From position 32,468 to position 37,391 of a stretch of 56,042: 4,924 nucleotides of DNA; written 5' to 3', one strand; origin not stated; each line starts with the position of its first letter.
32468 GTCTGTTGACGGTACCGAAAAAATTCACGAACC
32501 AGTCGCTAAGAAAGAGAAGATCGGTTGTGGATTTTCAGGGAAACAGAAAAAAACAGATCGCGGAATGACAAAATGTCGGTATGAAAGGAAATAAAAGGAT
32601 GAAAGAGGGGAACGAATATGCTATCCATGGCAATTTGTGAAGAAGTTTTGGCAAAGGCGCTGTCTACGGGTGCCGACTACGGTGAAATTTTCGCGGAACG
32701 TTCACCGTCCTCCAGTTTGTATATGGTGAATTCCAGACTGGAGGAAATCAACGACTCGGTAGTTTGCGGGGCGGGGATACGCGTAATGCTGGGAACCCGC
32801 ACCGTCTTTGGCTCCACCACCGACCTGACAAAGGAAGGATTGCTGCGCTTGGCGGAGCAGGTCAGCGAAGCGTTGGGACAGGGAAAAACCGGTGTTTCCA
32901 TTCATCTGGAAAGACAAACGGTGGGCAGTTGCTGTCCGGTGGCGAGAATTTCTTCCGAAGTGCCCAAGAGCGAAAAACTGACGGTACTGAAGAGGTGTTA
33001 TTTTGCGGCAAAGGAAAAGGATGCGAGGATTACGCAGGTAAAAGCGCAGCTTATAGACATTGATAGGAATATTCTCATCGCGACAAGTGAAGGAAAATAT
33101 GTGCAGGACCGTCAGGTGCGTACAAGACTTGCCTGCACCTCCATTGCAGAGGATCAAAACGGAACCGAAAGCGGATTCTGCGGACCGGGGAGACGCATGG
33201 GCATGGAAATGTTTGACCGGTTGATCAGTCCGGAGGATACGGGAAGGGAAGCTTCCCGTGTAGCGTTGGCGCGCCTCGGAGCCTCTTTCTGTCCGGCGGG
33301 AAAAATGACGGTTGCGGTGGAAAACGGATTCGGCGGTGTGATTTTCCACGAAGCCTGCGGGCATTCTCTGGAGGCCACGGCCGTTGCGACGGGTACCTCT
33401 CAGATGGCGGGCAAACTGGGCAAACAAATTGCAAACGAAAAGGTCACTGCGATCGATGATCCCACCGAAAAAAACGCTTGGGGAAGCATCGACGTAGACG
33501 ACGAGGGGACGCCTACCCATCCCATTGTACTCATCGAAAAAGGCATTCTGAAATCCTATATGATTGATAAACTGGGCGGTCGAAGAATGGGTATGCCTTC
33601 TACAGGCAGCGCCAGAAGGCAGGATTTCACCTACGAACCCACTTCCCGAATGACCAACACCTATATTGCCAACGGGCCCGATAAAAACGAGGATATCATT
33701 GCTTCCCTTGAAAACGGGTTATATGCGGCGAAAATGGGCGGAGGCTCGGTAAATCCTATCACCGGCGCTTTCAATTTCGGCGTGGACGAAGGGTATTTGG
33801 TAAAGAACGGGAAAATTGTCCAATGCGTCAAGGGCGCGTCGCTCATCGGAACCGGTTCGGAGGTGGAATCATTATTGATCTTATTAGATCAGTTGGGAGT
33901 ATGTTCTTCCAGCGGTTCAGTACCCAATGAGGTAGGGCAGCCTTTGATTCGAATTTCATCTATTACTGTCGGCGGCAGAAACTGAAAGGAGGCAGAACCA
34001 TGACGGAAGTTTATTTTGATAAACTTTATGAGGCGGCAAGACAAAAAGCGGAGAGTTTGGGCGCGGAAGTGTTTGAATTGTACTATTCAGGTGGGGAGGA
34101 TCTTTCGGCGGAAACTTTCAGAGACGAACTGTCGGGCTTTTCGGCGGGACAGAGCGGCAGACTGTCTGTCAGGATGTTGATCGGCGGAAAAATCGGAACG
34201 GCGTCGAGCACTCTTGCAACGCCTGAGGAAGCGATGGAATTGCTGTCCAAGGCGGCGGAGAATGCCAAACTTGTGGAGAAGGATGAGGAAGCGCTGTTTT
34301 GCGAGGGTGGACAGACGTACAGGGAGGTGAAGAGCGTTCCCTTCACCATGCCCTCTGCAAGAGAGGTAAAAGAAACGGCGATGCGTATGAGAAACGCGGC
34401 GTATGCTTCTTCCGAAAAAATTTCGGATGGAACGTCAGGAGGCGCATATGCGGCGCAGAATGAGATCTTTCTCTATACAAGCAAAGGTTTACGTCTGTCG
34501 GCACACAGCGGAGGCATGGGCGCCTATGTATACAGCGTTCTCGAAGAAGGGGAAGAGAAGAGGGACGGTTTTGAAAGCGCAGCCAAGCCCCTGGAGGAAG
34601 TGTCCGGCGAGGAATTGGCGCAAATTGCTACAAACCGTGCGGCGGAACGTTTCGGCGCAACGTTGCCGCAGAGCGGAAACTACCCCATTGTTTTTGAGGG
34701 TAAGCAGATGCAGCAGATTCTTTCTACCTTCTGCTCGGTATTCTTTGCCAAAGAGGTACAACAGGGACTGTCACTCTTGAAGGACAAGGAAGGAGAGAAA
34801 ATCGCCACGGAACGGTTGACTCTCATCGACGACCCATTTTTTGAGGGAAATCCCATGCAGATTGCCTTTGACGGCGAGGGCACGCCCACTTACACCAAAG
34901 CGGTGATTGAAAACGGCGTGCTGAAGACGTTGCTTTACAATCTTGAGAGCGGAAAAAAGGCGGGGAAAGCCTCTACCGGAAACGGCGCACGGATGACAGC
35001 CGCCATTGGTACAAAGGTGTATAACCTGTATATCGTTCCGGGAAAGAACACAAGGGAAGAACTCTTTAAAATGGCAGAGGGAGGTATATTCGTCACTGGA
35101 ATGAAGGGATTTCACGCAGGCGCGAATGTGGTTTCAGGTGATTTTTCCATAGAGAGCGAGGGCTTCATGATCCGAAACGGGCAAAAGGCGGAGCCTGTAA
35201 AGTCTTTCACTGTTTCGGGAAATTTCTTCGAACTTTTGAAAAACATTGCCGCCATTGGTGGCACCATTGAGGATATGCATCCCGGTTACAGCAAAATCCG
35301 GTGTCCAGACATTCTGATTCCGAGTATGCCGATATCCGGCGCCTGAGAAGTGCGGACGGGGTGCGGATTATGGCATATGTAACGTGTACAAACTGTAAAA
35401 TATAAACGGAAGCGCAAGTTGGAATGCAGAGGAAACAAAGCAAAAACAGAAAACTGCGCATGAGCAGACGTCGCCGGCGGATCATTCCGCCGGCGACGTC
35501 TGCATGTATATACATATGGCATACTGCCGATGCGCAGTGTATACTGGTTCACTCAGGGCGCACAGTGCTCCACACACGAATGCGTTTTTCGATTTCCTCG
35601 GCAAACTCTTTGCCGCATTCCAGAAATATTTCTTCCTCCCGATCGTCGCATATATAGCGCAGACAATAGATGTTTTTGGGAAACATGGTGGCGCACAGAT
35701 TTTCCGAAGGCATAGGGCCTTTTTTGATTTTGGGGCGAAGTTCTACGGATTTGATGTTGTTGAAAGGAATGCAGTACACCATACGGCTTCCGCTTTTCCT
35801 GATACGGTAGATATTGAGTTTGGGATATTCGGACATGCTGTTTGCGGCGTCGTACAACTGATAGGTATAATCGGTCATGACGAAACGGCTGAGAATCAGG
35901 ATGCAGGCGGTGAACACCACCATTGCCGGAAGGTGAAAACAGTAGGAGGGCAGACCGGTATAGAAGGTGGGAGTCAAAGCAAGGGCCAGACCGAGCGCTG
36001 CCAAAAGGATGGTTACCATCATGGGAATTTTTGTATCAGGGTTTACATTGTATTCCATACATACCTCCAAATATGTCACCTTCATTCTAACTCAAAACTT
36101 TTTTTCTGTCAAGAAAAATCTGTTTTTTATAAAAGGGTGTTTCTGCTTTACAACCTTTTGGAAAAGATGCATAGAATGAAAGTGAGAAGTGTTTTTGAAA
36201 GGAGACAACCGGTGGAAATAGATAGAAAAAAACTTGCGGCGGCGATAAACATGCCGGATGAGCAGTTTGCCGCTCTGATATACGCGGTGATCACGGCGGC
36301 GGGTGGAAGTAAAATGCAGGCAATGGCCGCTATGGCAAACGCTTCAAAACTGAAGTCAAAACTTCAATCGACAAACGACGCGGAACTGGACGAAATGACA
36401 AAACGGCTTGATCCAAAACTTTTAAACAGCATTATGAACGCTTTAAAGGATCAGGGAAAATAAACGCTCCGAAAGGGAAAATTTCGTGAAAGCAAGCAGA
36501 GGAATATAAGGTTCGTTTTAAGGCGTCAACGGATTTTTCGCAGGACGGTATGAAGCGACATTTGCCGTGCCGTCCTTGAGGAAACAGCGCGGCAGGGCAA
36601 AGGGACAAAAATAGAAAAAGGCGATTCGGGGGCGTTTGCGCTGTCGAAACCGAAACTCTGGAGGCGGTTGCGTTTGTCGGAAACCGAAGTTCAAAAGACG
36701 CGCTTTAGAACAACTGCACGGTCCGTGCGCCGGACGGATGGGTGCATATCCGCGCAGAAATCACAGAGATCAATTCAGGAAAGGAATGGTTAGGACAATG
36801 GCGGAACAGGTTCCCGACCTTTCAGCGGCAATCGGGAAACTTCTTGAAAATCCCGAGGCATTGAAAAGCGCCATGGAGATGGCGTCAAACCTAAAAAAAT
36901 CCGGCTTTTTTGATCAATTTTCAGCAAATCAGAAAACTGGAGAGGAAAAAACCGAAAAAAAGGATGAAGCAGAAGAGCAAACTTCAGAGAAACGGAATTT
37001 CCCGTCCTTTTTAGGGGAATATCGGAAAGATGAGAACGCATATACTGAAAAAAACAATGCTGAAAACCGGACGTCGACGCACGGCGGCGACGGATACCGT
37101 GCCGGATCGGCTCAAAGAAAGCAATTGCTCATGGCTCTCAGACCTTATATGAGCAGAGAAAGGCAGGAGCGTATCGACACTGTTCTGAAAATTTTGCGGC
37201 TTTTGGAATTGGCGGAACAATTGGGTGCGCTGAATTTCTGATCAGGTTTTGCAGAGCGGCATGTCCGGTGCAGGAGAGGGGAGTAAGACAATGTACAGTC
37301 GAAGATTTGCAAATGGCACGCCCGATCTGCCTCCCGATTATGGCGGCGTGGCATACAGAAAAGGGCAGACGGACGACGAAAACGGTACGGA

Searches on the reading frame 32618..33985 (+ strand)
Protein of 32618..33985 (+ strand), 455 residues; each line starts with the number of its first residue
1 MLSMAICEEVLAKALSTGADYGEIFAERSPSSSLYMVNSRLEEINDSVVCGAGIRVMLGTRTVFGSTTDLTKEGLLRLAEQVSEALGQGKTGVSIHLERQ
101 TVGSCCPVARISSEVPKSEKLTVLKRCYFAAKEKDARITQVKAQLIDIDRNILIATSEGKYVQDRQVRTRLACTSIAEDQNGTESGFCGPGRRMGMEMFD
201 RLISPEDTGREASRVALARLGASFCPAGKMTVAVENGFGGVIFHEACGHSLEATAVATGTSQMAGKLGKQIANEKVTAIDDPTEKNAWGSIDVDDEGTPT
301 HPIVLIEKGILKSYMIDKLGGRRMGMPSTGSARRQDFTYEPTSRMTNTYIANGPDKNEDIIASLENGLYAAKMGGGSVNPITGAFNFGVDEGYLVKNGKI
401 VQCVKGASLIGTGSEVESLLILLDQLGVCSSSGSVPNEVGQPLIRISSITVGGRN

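Call 37: search_protein_families(library=pfam, proteins=[window:32618-33985:+], max_evalue=0.01)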
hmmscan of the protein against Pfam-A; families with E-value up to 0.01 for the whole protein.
window:32618-33985:+ (455 aa): 3 families
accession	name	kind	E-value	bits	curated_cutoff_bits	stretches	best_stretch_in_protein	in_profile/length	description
PF19289.4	PmbA_TldD_3rd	-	4.3e-61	206.3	22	1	228-453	2-220/220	PmbA/TldA metallopeptidase C-terminal domain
PF19290.4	PmbA_TldD_2nd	-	3.3e-19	69.8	20.9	1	113-220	4-109/109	PmbA/TldA metallopeptidase central domain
PF01523.21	PmbA_TldD_1st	-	1.1e-11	45.1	20.9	1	23-85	2-64/65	PmbA/TldA metallopeptidase domain 1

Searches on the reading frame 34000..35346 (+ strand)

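Call 37: search_protein_families(library=pfam, proteins=[window:34000-35346:+], max_evalue=0.01)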
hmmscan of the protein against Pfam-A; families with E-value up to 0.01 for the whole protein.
window:34000-35346:+ (448 aa): 3 families
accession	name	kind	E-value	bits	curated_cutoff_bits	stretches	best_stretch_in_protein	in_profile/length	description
PF19289.4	PmbA_TldD_3rd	-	2.3e-65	220.3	22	1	225-447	1-220/220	PmbA/TldA metallopeptidase C-terminal domain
PF19290.4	PmbA_TldD_2nd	-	6.9e-08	33.4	20.9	1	118-216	6-107/109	PmbA/TldA metallopeptidase central domain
PF01523.21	PmbA_TldD_1st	-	2.5e-07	31.2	20.9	1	26-89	2-65/65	PmbA/TldA metallopeptidase domain 1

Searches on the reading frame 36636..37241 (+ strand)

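Call 37: search_protein_families(library=pfam, proteins=[window:36636-37241:+], max_evalue=0.01)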
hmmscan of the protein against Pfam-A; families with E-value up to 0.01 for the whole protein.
window:36636-37241:+ (201 aa): 1 family
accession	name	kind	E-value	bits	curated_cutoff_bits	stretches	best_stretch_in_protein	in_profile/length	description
PF23195.1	UBQLN1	-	0.0021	18.2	27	1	52-86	31-61/70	Ubiquilin-1-like domain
